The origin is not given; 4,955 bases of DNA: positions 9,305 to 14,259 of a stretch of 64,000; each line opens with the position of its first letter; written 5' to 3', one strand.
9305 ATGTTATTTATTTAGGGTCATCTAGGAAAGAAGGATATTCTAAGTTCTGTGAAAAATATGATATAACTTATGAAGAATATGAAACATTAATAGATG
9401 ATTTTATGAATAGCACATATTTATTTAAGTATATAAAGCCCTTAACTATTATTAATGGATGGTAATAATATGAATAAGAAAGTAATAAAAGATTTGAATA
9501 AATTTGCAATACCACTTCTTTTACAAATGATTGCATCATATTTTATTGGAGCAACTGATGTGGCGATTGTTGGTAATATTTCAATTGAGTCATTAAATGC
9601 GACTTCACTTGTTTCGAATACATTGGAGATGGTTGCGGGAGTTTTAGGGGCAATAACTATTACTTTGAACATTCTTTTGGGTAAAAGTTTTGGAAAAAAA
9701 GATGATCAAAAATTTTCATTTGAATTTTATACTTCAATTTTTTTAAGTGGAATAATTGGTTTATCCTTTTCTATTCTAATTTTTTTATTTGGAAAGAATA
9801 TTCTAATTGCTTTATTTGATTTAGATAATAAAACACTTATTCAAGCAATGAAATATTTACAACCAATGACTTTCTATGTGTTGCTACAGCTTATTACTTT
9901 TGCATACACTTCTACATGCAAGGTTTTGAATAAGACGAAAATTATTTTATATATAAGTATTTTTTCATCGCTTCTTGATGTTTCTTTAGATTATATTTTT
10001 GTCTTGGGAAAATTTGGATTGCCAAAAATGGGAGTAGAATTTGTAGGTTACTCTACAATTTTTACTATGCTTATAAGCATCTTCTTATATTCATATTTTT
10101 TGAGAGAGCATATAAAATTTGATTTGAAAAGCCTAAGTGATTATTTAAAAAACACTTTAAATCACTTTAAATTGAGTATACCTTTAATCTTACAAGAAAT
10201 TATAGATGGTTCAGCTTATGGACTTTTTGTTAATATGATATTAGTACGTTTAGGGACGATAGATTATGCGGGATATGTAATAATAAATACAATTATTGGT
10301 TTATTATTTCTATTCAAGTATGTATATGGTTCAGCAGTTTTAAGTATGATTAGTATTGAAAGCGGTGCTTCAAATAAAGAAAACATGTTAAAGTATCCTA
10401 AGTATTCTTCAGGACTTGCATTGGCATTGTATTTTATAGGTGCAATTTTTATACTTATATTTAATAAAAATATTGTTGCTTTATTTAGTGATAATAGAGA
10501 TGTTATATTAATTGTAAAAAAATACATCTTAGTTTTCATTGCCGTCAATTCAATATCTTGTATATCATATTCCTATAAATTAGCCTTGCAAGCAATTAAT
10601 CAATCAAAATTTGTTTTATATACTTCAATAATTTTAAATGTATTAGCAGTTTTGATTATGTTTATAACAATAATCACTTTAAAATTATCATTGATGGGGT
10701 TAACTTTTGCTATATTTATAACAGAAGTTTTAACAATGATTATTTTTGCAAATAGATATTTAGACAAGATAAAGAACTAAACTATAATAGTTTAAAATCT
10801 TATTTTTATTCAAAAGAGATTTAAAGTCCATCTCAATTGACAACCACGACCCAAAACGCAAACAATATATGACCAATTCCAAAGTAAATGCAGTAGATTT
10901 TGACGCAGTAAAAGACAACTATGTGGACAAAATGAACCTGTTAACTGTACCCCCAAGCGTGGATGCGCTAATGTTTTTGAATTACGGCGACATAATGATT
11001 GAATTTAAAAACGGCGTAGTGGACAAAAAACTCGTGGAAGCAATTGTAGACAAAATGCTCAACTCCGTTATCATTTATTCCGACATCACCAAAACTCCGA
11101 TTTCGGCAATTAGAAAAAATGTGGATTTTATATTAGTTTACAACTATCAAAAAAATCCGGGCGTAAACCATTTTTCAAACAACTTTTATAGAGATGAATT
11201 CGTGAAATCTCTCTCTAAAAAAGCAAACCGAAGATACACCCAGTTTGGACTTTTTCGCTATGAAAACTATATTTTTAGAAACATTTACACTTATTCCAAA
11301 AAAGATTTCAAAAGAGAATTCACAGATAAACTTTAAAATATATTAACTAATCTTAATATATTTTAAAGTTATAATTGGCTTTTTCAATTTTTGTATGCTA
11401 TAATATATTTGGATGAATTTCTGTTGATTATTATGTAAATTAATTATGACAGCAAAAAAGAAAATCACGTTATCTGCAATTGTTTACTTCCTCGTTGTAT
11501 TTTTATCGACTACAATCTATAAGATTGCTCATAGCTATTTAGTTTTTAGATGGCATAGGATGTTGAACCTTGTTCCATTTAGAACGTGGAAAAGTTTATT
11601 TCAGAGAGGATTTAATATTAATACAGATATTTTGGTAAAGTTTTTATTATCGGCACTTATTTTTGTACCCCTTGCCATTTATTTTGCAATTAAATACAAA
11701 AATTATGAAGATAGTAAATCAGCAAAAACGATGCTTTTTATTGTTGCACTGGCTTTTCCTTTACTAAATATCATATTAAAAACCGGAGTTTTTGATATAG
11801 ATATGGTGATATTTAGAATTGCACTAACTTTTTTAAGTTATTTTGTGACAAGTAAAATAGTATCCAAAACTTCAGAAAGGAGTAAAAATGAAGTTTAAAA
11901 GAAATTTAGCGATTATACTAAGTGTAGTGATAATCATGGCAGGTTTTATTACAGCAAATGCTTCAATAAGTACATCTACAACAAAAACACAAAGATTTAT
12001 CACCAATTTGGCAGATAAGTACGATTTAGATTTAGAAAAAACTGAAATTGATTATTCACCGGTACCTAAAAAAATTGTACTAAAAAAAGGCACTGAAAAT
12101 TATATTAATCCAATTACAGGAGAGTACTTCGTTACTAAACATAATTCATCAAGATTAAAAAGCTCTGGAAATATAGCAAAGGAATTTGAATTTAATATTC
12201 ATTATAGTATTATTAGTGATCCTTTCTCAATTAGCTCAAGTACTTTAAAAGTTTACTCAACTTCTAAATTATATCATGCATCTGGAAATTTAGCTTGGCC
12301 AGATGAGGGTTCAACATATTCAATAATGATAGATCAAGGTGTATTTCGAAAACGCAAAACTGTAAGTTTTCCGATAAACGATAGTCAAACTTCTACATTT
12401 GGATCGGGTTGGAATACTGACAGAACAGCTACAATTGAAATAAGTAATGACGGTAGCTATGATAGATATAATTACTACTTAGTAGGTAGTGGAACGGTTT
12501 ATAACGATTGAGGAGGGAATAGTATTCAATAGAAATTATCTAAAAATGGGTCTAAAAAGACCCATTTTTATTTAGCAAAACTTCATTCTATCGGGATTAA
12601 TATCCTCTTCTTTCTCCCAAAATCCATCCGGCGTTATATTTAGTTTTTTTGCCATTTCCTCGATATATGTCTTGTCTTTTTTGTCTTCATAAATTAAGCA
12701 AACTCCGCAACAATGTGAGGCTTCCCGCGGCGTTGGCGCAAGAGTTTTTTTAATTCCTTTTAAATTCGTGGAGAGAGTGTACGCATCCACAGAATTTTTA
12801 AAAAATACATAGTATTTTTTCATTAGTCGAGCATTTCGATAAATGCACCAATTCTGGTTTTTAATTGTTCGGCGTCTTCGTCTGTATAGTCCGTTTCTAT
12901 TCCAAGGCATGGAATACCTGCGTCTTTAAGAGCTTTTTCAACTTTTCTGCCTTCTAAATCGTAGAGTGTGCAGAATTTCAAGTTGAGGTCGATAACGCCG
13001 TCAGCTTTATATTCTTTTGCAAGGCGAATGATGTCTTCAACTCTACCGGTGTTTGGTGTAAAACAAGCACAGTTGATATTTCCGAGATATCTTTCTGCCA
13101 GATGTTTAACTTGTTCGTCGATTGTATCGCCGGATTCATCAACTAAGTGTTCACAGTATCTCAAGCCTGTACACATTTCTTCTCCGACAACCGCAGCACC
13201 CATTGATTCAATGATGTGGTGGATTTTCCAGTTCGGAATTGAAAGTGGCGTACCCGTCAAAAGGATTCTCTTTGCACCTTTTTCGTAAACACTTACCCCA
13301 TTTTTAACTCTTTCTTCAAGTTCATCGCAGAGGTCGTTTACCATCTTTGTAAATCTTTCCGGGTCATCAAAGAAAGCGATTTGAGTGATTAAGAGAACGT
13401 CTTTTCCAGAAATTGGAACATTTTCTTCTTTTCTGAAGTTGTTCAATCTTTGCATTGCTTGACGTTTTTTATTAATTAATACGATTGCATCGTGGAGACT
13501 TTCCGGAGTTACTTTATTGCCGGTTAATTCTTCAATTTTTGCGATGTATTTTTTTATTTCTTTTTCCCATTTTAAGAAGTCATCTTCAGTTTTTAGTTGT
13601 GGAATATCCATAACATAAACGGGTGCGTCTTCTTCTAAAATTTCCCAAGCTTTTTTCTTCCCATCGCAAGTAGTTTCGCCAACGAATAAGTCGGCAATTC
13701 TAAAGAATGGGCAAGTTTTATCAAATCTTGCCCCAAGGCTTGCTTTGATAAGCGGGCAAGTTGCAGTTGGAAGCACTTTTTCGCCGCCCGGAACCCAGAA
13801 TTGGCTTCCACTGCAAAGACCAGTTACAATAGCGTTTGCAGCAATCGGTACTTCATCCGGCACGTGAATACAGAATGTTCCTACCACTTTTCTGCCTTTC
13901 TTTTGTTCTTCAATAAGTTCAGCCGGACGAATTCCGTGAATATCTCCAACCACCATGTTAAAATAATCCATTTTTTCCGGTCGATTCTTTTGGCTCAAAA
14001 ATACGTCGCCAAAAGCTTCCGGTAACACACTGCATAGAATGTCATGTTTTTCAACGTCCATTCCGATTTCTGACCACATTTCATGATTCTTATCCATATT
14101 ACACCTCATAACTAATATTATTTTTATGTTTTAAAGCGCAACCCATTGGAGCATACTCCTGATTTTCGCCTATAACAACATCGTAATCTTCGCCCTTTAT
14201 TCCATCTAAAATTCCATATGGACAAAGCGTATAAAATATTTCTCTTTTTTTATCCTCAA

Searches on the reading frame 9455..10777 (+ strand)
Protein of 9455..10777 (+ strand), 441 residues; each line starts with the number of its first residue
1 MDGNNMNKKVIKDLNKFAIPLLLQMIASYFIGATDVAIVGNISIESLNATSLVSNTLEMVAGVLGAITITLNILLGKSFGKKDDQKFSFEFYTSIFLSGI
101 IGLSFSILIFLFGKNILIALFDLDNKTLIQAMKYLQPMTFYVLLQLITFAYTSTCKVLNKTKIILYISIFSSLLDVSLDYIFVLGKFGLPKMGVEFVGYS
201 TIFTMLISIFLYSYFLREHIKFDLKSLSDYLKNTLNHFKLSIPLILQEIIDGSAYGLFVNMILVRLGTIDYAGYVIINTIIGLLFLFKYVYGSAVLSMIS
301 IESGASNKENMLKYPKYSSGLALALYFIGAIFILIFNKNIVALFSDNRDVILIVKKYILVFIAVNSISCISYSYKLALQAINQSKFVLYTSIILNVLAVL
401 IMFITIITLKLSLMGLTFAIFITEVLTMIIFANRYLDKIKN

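Call 31: search_protein_families(library=pfam, proteins=[window:9455-10777:+], max_evalue=0.001)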
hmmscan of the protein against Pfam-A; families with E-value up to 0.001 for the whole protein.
window:9455-10777:+ (441 aa): 1 family
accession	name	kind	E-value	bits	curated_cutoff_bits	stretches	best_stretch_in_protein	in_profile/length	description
PF01554.23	MatE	-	6.7e-35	120.6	24.9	2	20-181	1-161/161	MatE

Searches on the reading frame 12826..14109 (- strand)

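Call 31: search_protein_families(library=pfam, proteins=[window:12826-14109:-], max_evalue=0.001)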
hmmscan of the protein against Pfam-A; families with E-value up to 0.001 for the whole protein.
window:12826-14109:- (428 aa): 1 family
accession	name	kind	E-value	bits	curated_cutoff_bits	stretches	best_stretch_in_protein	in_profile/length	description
PF06050.19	HGD-D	-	8.4e-121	404.1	28.4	1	80-427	1-342/342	2-hydroxyglutaryl-CoA dehydratase, D-component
